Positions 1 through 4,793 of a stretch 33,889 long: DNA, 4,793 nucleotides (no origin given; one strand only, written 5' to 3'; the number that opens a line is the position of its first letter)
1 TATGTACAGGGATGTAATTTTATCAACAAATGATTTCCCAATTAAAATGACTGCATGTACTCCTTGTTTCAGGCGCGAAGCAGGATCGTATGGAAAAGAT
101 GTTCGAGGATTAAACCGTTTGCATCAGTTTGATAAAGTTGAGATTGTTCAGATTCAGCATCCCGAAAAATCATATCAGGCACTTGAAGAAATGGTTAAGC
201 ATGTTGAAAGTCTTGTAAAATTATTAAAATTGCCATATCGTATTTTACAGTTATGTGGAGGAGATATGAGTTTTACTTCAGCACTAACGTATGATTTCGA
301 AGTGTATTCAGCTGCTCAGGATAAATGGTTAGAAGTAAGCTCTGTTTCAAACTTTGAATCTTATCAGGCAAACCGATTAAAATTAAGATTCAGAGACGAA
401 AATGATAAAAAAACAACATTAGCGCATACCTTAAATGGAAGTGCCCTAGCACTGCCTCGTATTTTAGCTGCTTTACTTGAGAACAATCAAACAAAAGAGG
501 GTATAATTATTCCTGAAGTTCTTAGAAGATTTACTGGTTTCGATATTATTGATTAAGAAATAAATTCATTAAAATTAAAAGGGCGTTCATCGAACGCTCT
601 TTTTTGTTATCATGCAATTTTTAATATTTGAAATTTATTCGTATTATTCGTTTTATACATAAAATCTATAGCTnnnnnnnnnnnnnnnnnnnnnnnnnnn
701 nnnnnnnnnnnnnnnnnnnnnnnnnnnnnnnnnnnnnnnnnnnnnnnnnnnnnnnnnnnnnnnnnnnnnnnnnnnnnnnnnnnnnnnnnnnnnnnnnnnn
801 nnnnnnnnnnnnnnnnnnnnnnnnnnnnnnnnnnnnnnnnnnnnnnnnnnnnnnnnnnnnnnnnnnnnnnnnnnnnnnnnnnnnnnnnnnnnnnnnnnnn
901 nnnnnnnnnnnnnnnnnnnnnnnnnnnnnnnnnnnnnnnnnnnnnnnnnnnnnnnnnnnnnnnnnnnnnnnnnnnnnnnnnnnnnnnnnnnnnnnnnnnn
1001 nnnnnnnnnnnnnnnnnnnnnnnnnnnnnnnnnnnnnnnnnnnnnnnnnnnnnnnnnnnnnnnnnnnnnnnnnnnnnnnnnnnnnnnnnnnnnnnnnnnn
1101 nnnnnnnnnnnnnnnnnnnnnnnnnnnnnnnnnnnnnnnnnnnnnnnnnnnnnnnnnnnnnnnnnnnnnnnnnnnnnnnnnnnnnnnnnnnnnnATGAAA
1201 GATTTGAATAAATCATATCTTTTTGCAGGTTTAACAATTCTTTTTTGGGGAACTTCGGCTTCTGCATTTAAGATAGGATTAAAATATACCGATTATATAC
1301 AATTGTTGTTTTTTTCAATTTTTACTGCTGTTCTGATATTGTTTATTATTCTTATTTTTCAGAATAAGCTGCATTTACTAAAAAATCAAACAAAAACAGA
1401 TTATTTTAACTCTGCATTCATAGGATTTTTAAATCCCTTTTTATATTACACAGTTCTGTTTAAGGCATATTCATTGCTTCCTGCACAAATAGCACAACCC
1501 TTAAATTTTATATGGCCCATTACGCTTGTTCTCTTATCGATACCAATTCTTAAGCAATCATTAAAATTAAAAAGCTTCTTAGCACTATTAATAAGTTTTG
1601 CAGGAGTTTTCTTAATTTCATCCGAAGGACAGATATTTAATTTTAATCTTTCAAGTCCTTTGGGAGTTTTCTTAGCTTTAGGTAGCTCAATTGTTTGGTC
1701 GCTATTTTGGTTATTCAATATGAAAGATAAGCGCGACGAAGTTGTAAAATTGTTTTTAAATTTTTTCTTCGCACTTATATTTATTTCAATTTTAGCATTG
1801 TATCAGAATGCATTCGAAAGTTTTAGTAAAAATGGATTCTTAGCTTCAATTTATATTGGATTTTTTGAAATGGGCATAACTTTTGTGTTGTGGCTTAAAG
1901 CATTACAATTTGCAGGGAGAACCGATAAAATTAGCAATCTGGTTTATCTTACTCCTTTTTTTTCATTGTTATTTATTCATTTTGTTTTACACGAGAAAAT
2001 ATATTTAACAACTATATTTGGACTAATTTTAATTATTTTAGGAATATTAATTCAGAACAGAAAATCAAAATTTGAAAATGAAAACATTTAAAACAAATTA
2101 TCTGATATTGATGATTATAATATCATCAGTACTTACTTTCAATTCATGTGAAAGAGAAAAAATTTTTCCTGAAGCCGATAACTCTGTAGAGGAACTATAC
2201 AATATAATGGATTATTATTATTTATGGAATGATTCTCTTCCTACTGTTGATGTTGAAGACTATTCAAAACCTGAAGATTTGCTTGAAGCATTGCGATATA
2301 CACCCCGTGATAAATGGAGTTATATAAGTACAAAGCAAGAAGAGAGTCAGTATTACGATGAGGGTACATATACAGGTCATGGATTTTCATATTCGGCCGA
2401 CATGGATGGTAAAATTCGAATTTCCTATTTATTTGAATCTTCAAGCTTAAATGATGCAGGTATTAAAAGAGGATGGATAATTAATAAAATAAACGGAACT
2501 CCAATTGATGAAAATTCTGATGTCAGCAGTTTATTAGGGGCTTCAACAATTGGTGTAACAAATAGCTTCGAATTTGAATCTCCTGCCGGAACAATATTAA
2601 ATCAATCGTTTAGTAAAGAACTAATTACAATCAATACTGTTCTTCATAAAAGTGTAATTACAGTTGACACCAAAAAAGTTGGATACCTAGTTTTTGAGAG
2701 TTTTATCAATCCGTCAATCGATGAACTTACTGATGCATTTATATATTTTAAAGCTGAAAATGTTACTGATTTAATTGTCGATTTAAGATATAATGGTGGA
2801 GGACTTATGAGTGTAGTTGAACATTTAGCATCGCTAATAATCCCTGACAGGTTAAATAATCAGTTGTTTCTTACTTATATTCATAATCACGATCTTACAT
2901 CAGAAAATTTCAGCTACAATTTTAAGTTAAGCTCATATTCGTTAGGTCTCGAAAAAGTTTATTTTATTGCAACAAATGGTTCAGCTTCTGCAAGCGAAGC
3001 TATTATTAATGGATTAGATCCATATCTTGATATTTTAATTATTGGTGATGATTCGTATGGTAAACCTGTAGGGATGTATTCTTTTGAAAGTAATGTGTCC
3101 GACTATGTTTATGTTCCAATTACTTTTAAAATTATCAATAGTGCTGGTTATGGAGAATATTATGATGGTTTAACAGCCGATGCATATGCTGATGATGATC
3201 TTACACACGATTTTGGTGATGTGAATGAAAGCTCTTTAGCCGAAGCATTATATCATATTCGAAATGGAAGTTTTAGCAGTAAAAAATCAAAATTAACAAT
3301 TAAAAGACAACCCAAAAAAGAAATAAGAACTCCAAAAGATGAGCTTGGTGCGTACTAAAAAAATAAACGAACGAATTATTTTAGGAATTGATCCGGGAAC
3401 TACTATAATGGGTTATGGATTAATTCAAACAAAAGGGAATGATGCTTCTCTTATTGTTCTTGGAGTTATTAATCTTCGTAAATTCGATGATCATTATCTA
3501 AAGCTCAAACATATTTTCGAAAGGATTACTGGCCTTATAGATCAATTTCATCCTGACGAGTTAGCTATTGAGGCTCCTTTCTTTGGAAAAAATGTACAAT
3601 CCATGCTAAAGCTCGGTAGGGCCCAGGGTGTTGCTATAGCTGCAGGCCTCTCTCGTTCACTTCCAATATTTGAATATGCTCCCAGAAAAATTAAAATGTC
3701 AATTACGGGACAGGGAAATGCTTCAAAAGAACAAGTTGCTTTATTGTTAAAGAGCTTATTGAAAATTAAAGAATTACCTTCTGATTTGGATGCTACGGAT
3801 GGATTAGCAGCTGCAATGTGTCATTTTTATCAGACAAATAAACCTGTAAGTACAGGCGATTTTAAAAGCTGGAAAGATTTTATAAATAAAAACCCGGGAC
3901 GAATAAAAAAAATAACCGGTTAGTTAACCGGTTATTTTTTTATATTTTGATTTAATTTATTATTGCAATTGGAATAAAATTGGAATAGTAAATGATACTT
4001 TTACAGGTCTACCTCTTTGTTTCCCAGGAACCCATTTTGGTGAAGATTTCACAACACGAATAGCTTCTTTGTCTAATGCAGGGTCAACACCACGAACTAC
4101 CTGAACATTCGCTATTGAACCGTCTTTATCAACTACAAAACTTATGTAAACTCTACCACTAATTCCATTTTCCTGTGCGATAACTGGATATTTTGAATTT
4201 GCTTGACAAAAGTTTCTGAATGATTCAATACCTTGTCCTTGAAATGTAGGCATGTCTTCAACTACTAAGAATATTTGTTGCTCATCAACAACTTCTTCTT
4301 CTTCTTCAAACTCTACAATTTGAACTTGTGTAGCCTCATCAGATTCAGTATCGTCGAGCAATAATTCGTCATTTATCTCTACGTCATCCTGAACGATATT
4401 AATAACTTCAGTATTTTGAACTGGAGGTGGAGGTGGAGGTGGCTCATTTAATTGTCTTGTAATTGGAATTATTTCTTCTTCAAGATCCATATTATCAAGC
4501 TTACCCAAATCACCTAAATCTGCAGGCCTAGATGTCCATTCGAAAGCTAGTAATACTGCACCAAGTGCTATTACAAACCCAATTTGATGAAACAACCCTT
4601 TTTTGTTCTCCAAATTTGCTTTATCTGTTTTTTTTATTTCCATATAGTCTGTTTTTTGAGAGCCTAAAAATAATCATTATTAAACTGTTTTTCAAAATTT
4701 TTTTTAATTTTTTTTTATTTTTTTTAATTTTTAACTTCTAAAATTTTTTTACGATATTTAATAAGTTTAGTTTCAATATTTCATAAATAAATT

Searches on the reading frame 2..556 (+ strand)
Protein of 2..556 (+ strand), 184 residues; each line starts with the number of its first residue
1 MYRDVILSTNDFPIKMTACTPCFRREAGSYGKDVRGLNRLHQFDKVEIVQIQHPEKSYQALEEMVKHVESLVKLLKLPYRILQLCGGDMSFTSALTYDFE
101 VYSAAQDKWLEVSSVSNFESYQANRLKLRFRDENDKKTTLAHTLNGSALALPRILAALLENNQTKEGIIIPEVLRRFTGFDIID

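Call 40: search_protein_families(library=pfam, proteins=[window:2-556:+], max_evalue=0.0001)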
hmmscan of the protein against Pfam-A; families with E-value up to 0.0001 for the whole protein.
window:2-556:+ (184 aa): 1 family
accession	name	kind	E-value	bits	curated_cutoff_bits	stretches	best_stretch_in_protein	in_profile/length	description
PF00587.30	tRNA-synt_2b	-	1.3e-30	107.3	29.3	1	1-162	24-179/179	tRNA synthetase class II core domain (G, H, P, S and T)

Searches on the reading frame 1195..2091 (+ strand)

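Call 40: search_protein_families(library=pfam, proteins=[window:1195-2091:+], max_evalue=0.0001)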
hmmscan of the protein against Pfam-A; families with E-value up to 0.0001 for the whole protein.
window:1195-2091:+ (298 aa): 1 family
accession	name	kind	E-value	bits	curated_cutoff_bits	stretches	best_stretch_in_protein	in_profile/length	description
PF00892.27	EamA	-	3.5e-39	134.6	28.2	2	7-142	3-134/135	EamA-like transporter family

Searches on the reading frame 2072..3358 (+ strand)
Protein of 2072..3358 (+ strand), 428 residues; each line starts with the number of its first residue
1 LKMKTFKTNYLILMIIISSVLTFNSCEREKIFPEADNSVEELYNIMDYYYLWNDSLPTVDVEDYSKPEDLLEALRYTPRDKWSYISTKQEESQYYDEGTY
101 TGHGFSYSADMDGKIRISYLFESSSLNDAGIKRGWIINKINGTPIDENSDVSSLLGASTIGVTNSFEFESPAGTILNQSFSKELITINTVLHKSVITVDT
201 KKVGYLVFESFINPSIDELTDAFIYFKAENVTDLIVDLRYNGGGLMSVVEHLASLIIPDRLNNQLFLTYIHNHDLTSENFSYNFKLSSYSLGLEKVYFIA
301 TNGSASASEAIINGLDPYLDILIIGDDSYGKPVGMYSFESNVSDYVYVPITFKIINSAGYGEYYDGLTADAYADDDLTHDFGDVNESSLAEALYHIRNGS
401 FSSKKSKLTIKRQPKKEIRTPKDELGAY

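Call 40: search_protein_families(library=pfam, proteins=[window:2072-3358:+], max_evalue=0.0001)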
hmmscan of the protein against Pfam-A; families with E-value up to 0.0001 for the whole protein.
window:2072-3358:+ (428 aa): 2 families
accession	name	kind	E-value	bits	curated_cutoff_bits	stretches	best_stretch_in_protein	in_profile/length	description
PF03572.23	Peptidase_S41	-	1.2e-15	57.9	24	1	202-352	1-145/165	Peptidase family S41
PF18294.6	Pept_S41_N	-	4.1e-13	49.4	25.9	1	43-84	7-49/49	Peptidase S41 N-terminal domain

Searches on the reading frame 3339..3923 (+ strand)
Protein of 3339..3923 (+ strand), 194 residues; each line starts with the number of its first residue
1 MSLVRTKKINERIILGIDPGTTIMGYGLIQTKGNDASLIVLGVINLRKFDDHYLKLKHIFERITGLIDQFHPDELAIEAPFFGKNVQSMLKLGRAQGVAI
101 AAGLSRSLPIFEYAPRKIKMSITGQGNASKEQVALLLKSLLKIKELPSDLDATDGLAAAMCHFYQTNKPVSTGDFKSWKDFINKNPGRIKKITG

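Call 40: search_protein_families(library=pfam, proteins=[window:3339-3923:+], max_evalue=0.0001)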
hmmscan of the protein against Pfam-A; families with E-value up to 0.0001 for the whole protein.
window:3339-3923:+ (194 aa): 1 family
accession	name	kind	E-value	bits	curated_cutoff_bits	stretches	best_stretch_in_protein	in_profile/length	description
PF02075.23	RuvC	-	4.6e-44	150.3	22.2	1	14-162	1-148/148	Crossover junction endodeoxyribonuclease RuvC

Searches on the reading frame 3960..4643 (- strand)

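Call 40: search_protein_families(library=pfam, proteins=[window:3960-4643:-], max_evalue=0.0001)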
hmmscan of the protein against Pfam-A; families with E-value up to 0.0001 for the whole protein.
window:3960-4643:- (227 aa): 1 family
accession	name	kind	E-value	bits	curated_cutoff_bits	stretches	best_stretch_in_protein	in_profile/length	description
PF03544.19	TonB_C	-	1.1e-21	77.5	24.6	1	149-226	2-79/79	Gram-negative bacterial TonB protein C-terminal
